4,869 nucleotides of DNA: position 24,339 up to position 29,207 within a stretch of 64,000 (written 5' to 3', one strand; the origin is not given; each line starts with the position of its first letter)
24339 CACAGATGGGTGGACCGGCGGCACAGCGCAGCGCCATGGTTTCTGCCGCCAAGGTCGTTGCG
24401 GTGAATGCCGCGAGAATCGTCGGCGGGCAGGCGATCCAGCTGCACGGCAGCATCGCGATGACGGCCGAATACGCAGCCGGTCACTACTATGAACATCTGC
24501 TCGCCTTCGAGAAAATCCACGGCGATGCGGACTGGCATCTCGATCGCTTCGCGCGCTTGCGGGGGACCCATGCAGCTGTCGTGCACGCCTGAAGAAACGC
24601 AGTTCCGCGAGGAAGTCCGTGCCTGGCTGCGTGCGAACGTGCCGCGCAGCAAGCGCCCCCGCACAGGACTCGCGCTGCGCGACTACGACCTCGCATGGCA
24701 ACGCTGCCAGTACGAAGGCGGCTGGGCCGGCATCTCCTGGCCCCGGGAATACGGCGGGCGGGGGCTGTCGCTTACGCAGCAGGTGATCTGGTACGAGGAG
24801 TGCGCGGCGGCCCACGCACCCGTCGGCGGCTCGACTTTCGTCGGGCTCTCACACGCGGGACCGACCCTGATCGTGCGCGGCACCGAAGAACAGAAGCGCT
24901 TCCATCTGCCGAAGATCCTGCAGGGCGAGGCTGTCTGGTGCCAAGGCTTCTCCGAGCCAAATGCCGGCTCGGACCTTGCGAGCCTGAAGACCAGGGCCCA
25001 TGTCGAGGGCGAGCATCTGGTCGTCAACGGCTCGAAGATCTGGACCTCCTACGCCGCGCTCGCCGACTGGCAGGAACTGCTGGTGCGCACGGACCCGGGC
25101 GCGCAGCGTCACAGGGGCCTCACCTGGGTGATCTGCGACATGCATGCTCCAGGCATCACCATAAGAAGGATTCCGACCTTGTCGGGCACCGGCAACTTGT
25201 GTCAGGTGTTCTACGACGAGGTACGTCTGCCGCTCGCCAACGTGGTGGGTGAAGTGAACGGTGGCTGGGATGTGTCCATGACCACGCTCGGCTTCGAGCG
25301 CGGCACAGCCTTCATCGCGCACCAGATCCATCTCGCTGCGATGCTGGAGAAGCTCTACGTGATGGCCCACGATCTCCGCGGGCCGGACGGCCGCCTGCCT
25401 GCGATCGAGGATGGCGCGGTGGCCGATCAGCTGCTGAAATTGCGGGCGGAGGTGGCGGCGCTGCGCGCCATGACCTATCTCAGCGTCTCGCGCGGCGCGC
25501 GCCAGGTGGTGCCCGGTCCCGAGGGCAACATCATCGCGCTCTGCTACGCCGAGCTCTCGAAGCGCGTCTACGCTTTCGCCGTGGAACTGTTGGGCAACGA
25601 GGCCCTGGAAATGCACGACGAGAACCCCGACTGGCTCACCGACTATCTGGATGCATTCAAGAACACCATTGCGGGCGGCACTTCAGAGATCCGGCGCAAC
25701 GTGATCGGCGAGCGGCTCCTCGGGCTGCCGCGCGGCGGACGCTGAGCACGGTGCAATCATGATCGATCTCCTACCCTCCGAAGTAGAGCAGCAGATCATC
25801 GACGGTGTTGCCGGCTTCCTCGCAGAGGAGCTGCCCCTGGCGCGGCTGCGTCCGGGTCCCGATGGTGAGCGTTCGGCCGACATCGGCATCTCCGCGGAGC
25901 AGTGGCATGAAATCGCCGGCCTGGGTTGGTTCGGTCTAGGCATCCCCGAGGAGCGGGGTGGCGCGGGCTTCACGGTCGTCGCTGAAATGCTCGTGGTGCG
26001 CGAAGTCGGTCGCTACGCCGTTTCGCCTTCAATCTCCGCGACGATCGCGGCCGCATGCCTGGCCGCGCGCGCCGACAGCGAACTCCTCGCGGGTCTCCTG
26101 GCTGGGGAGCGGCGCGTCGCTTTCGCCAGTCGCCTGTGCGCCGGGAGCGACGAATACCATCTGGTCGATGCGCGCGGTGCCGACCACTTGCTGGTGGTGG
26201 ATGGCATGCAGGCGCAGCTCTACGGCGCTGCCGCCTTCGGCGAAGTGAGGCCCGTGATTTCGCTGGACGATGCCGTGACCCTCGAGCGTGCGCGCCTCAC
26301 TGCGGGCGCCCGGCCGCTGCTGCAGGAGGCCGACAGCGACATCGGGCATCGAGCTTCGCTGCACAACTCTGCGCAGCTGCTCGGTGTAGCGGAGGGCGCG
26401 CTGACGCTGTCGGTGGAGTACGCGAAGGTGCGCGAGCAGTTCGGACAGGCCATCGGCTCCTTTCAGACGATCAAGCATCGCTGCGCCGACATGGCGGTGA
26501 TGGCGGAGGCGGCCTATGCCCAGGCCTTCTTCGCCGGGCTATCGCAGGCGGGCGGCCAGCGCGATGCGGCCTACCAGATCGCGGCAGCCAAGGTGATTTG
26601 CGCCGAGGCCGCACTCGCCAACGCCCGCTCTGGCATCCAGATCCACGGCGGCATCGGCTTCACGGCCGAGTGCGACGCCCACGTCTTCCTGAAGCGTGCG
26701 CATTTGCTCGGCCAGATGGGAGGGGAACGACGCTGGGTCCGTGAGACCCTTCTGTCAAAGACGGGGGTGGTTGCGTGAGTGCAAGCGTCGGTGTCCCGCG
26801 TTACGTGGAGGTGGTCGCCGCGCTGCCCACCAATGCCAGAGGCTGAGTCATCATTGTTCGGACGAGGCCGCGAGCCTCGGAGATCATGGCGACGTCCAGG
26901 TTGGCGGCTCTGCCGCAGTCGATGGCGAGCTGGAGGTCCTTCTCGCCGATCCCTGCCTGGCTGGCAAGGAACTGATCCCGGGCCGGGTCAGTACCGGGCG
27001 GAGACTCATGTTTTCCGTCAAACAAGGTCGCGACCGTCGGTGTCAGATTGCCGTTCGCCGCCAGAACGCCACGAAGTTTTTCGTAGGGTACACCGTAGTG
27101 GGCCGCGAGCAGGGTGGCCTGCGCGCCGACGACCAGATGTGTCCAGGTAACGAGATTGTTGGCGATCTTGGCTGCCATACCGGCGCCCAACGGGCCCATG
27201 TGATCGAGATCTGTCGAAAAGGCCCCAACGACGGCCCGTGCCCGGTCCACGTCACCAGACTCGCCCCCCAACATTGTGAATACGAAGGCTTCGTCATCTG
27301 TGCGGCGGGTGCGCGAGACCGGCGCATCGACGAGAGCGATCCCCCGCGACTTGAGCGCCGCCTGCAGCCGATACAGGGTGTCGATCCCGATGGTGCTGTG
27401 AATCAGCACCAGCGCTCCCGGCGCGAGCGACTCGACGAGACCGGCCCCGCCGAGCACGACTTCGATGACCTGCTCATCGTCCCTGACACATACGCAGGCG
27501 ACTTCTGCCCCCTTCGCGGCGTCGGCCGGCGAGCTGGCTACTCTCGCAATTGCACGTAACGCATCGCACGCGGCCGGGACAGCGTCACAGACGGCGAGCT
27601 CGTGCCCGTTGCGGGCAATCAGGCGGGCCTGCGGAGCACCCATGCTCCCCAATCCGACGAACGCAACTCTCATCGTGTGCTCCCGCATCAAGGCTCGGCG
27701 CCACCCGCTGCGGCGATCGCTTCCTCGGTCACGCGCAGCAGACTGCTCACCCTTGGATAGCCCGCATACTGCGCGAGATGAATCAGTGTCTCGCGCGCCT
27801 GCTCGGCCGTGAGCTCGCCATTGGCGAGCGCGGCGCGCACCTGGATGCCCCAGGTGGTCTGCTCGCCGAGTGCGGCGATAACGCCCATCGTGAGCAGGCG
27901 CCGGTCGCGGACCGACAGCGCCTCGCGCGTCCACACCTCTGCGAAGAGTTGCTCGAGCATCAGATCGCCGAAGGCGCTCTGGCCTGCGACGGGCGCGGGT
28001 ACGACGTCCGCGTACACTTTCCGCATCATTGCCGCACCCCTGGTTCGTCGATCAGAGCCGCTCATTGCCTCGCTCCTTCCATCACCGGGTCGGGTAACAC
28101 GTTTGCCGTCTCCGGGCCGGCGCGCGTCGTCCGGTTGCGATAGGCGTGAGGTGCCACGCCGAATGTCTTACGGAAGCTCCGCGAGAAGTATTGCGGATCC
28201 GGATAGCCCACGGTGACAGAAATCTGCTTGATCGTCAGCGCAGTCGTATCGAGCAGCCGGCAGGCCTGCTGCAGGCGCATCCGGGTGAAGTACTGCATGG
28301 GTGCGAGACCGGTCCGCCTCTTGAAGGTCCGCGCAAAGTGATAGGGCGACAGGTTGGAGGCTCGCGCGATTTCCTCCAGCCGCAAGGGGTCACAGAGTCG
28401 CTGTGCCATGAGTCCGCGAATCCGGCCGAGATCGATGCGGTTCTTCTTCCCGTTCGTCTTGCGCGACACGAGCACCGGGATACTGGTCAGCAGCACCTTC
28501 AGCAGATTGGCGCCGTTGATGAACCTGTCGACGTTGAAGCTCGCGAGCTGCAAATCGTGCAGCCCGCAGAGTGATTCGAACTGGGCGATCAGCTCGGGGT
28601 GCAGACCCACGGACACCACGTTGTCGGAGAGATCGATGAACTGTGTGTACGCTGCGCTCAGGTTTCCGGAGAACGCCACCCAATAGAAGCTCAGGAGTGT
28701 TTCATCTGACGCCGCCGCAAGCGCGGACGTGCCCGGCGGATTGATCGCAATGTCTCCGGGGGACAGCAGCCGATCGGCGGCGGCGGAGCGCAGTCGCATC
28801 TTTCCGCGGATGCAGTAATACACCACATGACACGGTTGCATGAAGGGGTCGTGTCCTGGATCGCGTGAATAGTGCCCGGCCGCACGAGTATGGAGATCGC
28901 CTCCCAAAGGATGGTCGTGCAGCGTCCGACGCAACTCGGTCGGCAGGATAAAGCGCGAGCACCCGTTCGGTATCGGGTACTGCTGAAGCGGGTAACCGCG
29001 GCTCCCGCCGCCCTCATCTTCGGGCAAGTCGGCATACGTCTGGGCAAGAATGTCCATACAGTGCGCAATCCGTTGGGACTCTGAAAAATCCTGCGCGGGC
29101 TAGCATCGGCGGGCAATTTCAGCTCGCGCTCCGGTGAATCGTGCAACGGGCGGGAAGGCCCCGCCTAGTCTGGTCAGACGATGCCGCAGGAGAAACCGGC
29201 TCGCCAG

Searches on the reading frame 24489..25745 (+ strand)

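Call 52: search_protein_families(library=pfam, proteins=[window:24489-25745:+], max_evalue=0.00001)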
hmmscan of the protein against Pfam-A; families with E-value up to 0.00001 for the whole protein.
window:24489-25745:+ (418 aa): 3 families
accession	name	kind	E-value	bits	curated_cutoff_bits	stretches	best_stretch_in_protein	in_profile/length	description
PF00441.29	Acyl-CoA_dh_1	-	2.6e-19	70.3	22.4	1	257-411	1-150/150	Acyl-CoA dehydrogenase, C-terminal domain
PF02771.21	Acyl-CoA_dh_N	-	5.9e-19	69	22.9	1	33-147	1-113/113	Acyl-CoA dehydrogenase, N-terminal domain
PF02770.24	Acyl-CoA_dh_M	-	9e-19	67.9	33.3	1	151-240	1-92/97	Acyl-CoA dehydrogenase, middle domain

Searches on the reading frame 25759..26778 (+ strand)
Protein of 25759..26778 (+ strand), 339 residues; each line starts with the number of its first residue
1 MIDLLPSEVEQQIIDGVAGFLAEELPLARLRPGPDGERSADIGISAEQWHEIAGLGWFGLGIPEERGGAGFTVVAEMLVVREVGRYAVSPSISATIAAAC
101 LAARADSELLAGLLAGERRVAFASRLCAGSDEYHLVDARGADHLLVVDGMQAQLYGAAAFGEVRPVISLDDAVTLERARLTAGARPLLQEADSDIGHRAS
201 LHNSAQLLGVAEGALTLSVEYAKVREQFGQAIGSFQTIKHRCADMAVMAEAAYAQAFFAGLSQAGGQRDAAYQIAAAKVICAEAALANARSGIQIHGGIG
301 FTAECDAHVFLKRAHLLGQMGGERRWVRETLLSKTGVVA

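Call 52: search_protein_families(library=pfam, proteins=[window:25759-26778:+], max_evalue=0.00001)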
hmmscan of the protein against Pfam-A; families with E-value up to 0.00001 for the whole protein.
window:25759-26778:+ (339 aa): 2 families
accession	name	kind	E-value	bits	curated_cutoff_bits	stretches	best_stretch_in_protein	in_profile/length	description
PF00441.29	Acyl-CoA_dh_1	-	1.3e-20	74.5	22.4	1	202-324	17-138/150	Acyl-CoA dehydrogenase, C-terminal domain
PF02771.21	Acyl-CoA_dh_N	-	5.4e-11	43.3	22.9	1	8-98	2-90/113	Acyl-CoA dehydrogenase, N-terminal domain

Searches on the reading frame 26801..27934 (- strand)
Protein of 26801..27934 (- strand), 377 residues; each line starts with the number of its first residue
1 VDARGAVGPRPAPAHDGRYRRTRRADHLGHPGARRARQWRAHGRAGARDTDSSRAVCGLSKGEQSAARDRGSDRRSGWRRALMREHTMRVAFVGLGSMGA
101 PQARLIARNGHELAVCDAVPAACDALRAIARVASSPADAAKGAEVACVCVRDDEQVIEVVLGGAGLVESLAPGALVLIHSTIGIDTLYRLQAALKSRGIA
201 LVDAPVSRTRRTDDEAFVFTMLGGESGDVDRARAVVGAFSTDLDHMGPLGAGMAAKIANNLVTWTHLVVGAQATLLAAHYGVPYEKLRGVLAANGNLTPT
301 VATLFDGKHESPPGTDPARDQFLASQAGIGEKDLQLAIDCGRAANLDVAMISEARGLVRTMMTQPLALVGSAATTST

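Call 52: search_protein_families(library=pfam, proteins=[window:26801-27934:-], max_evalue=0.00001)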
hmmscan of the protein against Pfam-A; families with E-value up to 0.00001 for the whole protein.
window:26801-27934:- (377 aa): 2 families
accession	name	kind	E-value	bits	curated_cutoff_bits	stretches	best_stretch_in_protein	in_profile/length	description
PF03446.21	NAD_binding_2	-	9.6e-31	107.4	21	1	89-247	1-161/161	NAD binding domain of 6-phosphogluconate dehydrogenase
PF14833.11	NAD_binding_11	-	8.5e-09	36.1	30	1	250-363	1-107/122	NAD-binding of NADP-dependent 3-hydroxyisobutyrate dehydrogenase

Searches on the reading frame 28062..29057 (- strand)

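Call 52: search_protein_families(library=pfam, proteins=[window:28062-29057:-], max_evalue=0.00001)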
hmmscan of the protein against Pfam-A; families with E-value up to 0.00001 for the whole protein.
window:28062-29057:- (331 aa): 3 families
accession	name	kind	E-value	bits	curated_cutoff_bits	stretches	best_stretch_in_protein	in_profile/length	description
PF00165.29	HTH_AraC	-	1.2e-24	86.3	26.6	2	270-308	2-42/42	Bacterial regulatory helix-turn-helix proteins, AraC family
PF12833.13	HTH_18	-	2.4e-24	85.9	33.6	1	230-309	1-80/80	Helix-turn-helix domain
PF02311.25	AraC_binding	-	2.7e-07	30.9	21.1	1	71-166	18-115/135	AraC-like ligand binding domain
